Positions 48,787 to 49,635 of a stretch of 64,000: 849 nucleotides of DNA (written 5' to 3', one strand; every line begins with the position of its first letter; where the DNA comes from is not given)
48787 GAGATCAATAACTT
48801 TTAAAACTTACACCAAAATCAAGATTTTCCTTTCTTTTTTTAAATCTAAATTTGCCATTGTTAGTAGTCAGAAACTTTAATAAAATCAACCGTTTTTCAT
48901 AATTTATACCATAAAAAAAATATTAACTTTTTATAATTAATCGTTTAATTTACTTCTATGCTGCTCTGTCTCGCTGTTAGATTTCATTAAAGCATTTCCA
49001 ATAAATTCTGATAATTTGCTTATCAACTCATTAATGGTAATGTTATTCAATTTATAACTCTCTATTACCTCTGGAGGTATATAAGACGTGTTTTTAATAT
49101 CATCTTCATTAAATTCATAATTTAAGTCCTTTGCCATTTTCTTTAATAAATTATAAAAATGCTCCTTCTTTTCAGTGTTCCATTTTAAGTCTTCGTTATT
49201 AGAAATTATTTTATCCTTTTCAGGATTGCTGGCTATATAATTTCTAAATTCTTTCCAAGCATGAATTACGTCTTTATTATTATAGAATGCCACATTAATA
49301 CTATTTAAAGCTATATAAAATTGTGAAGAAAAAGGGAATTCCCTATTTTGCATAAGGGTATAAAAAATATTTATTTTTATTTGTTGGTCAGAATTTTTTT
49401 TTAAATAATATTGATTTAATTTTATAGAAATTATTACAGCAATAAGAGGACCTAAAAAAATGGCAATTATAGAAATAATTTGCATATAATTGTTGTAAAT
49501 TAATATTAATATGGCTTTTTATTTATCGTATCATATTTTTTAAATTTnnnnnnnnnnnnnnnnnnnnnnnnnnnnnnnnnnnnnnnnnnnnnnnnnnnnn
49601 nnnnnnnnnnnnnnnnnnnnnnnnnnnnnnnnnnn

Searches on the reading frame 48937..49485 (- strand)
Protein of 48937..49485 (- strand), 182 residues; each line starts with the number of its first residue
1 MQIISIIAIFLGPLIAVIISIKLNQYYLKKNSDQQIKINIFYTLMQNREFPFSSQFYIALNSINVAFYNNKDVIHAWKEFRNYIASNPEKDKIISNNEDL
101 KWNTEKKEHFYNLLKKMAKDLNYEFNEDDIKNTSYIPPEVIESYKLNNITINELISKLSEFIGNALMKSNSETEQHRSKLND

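Call 62: search_protein_families(library=pfam, proteins=[window:48937-49485:-], max_evalue=0.01)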
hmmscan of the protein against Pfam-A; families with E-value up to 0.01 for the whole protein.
window:48937-49485:- (182 aa): 1 family
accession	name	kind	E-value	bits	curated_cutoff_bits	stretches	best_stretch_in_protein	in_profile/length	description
PF20385.3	DUF6680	-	5.9e-33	114.4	23.2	1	2-156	5-149/170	Family of unknown function (DUF6680)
